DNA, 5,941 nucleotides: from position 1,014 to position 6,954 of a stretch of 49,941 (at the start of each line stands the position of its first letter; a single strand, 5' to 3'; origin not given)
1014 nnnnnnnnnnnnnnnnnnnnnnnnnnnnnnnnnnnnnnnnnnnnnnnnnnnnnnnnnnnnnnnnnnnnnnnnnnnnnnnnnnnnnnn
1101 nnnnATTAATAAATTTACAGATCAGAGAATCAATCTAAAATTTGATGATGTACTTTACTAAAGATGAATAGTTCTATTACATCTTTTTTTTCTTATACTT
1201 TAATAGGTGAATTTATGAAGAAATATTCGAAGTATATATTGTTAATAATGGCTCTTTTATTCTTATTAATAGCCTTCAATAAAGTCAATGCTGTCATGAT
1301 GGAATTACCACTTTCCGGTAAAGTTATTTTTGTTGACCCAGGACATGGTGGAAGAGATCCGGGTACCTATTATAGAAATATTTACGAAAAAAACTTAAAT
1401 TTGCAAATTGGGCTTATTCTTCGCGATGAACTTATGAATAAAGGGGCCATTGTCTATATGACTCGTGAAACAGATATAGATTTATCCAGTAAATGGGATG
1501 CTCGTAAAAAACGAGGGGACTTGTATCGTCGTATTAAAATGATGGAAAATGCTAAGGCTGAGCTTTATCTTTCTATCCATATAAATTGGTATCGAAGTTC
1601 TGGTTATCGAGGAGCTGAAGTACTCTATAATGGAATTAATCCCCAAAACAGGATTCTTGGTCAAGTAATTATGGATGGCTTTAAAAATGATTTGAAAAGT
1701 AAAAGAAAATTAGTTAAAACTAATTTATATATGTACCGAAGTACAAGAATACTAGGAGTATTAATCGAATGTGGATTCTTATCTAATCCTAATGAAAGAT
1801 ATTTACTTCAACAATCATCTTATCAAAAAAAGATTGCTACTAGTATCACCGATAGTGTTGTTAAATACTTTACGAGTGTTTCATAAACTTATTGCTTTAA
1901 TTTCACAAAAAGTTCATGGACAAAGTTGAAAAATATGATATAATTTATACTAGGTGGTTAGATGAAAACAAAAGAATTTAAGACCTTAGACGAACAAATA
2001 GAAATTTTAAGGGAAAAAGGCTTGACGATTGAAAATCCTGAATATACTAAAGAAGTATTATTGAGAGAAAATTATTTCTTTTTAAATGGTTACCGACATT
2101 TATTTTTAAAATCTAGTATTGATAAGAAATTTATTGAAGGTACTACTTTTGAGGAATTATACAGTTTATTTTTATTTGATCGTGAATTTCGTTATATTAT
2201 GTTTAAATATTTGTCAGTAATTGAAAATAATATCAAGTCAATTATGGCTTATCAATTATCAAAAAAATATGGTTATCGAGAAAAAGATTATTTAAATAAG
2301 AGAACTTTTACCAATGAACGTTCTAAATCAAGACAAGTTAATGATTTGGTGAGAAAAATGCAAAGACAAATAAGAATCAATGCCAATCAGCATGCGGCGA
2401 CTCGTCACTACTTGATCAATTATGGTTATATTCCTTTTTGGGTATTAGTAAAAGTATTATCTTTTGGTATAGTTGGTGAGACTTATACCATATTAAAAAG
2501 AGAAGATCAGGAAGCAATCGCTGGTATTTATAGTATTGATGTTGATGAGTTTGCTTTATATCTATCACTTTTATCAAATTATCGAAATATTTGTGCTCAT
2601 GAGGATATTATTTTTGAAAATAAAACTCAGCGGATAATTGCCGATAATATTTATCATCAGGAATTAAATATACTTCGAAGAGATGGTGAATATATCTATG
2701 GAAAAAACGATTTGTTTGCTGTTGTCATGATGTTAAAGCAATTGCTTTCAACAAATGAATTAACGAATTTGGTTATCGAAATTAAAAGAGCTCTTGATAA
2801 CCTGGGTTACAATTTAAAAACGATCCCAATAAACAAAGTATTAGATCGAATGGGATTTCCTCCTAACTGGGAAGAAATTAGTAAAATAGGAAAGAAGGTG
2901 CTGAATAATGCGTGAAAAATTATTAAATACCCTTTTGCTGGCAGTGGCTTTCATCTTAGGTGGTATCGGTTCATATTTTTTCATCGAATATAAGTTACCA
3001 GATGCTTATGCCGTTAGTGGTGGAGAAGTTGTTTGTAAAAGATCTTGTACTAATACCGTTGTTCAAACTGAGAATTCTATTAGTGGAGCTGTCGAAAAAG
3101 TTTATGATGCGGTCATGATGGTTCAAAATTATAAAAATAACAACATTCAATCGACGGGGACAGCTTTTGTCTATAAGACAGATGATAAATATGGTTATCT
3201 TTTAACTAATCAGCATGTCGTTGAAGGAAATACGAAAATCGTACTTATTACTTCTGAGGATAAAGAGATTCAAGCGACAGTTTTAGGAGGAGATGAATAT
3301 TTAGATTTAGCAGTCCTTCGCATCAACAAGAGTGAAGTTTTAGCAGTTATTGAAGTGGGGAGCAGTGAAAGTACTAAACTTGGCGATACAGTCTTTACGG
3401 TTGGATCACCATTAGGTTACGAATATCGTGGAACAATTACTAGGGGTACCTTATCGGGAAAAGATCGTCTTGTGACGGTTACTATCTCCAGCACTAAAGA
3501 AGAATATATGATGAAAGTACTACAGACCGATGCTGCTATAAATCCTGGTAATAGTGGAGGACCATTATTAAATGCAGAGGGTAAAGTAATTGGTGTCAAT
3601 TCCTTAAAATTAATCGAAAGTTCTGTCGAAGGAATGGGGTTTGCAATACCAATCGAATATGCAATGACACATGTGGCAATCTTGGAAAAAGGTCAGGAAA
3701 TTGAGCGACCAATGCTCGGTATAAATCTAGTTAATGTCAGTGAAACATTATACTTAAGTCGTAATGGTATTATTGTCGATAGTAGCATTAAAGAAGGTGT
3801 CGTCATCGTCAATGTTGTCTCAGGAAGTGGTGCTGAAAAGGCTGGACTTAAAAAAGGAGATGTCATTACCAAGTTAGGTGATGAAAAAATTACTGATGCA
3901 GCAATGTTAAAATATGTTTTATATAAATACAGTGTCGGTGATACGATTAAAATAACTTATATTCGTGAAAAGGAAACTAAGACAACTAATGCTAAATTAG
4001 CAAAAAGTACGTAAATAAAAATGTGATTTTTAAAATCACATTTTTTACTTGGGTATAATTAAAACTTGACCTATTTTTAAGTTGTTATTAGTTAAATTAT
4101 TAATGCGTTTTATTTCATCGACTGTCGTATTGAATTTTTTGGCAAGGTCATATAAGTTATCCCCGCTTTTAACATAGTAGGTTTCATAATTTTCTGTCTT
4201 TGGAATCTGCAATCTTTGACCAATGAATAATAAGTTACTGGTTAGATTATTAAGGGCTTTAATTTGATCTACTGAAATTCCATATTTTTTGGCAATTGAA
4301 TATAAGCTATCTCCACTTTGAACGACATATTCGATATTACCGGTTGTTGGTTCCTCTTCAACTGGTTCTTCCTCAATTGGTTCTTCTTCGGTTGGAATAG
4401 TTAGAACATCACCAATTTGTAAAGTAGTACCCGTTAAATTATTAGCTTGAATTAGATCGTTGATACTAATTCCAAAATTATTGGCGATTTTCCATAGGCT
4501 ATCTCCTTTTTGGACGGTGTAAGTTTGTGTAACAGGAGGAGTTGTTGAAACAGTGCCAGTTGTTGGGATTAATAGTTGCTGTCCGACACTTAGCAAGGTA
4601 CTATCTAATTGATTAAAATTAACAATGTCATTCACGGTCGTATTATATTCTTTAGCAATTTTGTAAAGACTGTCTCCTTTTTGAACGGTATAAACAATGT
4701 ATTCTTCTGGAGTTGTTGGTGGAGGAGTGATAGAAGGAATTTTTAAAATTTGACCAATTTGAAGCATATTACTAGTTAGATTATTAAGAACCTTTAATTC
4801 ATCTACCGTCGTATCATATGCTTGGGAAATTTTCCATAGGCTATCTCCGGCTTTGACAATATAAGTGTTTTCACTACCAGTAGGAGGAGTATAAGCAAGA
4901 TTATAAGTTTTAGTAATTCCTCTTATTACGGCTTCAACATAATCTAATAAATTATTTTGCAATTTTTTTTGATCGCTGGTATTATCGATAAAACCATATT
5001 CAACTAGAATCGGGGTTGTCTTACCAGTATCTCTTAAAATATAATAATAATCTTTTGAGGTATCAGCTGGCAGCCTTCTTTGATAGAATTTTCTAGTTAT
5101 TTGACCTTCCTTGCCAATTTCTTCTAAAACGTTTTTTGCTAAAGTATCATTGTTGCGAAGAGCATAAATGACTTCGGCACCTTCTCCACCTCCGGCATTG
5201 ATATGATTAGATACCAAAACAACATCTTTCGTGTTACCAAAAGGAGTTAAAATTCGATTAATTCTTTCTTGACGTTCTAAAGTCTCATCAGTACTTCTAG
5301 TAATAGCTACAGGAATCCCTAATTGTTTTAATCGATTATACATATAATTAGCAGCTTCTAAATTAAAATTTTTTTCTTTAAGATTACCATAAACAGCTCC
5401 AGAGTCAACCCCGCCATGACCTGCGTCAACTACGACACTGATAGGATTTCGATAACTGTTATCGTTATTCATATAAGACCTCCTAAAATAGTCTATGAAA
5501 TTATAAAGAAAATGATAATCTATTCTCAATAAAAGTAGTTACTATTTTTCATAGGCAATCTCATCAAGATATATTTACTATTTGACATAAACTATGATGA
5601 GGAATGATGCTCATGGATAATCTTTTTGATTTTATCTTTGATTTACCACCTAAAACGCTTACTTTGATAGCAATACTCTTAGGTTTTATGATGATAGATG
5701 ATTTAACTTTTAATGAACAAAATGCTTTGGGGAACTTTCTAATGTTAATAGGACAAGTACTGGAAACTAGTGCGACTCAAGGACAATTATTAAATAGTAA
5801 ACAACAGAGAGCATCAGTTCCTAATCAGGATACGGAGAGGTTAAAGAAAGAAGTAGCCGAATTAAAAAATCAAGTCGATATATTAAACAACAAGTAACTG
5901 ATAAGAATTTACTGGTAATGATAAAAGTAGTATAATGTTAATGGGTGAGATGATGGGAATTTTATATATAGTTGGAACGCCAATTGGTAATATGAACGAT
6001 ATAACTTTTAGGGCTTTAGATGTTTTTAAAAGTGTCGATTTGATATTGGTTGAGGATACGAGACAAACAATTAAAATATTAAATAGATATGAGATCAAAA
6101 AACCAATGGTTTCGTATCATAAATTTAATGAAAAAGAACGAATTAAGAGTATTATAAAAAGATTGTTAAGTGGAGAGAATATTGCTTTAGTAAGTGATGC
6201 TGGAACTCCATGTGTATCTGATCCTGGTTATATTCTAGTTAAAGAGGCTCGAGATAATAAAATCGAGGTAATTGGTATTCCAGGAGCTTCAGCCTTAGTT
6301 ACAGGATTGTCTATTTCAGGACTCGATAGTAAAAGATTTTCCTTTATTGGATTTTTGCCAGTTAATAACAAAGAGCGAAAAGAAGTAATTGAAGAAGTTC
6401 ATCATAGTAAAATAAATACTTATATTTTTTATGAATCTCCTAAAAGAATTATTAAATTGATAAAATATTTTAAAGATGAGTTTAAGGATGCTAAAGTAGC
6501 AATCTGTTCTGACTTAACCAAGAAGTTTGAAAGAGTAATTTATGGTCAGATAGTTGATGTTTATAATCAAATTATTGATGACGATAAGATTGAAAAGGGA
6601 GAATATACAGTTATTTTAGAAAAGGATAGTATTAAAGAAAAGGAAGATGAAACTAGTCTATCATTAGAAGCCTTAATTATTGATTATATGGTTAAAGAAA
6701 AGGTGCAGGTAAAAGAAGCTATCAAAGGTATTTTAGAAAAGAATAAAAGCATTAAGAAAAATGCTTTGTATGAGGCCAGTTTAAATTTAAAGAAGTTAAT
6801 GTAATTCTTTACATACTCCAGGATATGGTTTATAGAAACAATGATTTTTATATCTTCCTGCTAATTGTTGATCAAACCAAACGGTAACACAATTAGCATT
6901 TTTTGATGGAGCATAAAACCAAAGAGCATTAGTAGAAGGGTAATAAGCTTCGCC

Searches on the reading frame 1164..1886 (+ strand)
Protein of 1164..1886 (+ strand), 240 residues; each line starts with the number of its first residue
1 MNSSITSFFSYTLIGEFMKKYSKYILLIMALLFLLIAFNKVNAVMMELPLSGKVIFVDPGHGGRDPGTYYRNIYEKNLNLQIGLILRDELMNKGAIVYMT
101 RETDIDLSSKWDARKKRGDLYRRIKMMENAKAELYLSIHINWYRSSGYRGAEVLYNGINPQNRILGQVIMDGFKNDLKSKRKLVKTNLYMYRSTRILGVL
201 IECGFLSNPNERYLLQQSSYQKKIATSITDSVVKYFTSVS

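Call 65: search_protein_families(library=pfam, proteins=[window:1164-1886:+], max_evalue=0.001)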
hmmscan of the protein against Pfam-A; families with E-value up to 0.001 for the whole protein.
window:1164-1886:+ (240 aa): 1 family
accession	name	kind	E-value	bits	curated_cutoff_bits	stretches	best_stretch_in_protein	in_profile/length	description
PF01520.23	Amidase_3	-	1.2e-43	149.6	27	1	55-232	1-172/174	N-acetylmuramoyl-L-alanine amidase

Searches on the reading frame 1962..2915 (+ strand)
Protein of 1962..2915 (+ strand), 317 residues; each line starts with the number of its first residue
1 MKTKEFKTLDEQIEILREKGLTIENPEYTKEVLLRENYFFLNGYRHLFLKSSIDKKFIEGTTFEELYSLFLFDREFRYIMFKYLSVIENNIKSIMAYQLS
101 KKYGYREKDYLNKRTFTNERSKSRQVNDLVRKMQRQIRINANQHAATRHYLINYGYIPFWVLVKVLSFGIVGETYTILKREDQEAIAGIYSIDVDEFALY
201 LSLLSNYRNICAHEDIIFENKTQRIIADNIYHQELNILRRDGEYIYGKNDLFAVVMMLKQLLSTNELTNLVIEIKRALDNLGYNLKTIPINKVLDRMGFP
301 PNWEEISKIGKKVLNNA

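Call 65: search_protein_families(library=pfam, proteins=[window:1962-2915:+], max_evalue=0.001)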
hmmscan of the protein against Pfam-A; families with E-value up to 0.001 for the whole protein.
window:1962-2915:+ (317 aa): 1 family
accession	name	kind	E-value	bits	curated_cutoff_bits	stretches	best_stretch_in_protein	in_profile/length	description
PF07751.16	Abi_2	-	9.9e-40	137.2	25.6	1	31-218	1-183/184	Abi-like protein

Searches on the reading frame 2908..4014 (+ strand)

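Call 65: search_protein_families(library=pfam, proteins=[window:2908-4014:+], max_evalue=0.001)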
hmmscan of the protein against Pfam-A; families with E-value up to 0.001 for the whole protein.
window:2908-4014:+ (368 aa): 5 families
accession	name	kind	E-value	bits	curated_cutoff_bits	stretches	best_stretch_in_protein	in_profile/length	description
PF13365.12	Trypsin_2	-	4.2e-31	109.1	27.6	1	84-230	1-144/144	Trypsin-like peptidase domain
PF13180.12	PDZ_2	-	2.1e-18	66.8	27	1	268-364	1-80/80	PDZ domain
PF00089.32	Trypsin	-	8.2e-16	58.9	20.6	1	81-252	24-216/220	Trypsin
PF00595.29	PDZ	-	6.8e-07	30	23.2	1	281-350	23-79/81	PDZ domain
PF17820.7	PDZ_6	-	5.3e-06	26.5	27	1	299-338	1-40/54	PDZ domain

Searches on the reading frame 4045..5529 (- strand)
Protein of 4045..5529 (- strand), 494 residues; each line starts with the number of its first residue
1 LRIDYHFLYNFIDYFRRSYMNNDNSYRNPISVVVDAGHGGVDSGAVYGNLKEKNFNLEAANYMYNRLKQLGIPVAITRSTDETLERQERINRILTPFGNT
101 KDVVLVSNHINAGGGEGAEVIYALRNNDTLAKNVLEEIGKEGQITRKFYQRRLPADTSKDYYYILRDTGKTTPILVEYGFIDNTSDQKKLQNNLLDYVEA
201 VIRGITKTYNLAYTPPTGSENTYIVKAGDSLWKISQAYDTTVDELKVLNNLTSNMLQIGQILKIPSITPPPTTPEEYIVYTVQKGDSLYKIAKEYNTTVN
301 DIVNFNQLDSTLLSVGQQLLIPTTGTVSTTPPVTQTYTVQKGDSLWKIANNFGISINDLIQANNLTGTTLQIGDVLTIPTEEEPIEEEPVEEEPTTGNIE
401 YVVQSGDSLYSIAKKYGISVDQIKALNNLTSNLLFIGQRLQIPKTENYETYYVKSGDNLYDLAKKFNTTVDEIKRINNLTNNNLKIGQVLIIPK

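Call 65: search_protein_families(library=pfam, proteins=[window:4045-5529:-], max_evalue=0.001)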
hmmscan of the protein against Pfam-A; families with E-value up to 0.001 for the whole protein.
window:4045-5529:- (494 aa): 11 families
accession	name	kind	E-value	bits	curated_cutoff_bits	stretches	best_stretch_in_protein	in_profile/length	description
PF01476.26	LysM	-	2e-85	281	20.9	5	401-443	1-43/43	LysM domain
PF01520.23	Amidase_3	-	1.1e-29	104.1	27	1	32-206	1-173/174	N-acetylmuramoyl-L-alanine amidase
PF23473.1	LysM3_LYK4_5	-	5.4e-25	87.7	29.3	2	336-369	4-37/48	LYK4/5 LysM3 domain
PF23446.1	LysM1_NFP_LYK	-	7.2e-18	65.7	36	0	277-324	5-56/60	NFP/LYK LysM1 domain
PF23462.1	LysM3_NFP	-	1.7e-15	57.7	28.1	0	450-493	4-47/48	NFP LysM3 domain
PF23472.1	LysM2_CERK1_LYK3_4_5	-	1.7e-13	50.7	27.4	0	336-379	7-54/56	LYK3/4/5 LysM2 domain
PF23577.1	LysM_RLK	-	9.6e-13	48.4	27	0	336-364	2-29/44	LysM domain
PF22310.2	NMB0315_dom_I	-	4e-09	37.1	27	0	401-427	6-32/83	NMB0315-like, domain I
PF23457.1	LysM2_NFP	-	4.1e-07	30.4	36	0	450-493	7-54/56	NFP LysM2 domain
PF04225.17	LysM_OapA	-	1.4e-06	28.7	22.3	0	335-368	3-36/85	Opacity-associated protein A LysM-like domain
PF01381.28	HTH_3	-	0.00036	20.9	23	0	454-473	36-55/55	Helix-turn-helix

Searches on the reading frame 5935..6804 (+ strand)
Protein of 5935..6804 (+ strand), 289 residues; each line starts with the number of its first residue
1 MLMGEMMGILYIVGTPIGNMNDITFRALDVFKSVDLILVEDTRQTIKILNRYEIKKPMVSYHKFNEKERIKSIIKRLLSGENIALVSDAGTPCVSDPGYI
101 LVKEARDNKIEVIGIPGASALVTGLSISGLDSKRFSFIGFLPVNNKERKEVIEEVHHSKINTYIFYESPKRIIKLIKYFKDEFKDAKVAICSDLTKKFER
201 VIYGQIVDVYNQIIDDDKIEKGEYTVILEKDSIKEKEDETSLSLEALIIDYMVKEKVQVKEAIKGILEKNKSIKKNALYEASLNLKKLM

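Call 65: search_protein_families(library=pfam, proteins=[window:5935-6804:+], max_evalue=0.001)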
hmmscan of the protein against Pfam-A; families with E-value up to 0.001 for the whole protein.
window:5935-6804:+ (289 aa): 1 family
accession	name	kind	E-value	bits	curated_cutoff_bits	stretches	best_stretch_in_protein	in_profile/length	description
PF00590.25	TP_methylase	-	2.1e-28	100.2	27.8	1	10-205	2-207/212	Tetrapyrrole (Corrin/Porphyrin) Methylases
